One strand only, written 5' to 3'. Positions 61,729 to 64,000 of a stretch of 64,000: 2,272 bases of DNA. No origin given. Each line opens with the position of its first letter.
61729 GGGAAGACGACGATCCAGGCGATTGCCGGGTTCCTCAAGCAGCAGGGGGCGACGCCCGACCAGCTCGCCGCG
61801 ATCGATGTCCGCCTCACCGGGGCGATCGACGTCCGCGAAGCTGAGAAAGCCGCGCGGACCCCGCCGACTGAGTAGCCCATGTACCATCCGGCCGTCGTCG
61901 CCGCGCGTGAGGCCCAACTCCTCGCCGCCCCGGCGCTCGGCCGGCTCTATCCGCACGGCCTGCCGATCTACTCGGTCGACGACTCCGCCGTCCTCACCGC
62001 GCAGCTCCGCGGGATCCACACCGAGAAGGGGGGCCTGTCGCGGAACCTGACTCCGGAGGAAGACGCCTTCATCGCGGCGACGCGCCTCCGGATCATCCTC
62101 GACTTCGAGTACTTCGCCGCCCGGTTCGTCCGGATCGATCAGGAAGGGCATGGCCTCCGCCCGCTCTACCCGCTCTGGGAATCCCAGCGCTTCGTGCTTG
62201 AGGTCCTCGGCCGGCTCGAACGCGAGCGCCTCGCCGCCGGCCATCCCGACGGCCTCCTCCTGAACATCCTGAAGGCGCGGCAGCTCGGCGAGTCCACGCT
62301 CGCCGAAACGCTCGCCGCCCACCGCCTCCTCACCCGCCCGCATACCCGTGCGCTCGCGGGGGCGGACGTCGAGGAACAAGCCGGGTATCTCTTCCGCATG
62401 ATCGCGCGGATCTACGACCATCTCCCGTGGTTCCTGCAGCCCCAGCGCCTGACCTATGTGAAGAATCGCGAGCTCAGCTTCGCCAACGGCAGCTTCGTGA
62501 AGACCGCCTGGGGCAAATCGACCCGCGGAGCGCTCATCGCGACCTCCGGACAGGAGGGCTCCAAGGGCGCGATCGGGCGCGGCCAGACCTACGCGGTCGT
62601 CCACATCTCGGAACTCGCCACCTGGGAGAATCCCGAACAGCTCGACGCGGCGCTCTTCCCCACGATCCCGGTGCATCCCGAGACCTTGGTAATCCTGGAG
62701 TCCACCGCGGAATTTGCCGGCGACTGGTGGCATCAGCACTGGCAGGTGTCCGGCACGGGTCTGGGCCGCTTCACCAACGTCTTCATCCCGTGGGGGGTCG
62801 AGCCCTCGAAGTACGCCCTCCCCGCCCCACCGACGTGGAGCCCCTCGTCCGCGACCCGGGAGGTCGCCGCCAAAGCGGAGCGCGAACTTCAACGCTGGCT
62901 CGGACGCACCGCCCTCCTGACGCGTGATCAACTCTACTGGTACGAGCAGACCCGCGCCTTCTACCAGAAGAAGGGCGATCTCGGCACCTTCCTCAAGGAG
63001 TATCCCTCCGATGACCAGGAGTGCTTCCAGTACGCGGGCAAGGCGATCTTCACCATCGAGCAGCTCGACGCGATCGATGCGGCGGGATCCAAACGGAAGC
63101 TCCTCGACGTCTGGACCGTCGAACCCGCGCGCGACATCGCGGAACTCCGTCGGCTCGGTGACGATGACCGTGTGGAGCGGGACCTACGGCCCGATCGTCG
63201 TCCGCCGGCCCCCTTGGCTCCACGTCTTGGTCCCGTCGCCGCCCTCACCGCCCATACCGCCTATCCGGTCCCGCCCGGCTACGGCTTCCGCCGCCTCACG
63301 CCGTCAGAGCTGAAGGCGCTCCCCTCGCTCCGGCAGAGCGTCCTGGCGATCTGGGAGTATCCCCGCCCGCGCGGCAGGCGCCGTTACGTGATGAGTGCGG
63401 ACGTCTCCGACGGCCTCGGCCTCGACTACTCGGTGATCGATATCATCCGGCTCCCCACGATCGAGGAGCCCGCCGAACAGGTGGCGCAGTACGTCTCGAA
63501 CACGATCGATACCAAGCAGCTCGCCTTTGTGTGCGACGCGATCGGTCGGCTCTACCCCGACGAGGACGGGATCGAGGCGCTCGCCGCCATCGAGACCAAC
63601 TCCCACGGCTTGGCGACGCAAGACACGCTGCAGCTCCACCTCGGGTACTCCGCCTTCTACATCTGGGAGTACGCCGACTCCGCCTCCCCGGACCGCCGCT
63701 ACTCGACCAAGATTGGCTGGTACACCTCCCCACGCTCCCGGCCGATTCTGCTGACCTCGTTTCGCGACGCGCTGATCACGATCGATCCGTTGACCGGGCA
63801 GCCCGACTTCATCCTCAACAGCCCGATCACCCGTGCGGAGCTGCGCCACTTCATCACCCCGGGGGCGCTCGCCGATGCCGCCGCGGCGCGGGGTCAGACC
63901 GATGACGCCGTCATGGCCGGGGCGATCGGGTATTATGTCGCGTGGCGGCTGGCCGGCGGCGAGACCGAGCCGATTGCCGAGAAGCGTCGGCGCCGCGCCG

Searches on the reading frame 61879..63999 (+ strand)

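Call 30: search_protein_families(library=phrogs, proteins=[window:61879-63999:+], max_evalue=0.001)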
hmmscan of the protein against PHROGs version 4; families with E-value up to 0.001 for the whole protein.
window:61879-63999:+ (707 aa): 3 families
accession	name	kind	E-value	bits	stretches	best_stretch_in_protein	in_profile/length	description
phrog_38407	-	unknown function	1.8e-09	38.1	1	488-629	169-297/370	-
phrog_2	-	head and packaging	1.7e-08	34.7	1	93-549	261-519/807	terminase large subunit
phrog_5989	-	head and packaging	3.3e-08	34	1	78-213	123-243/347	terminase large subunit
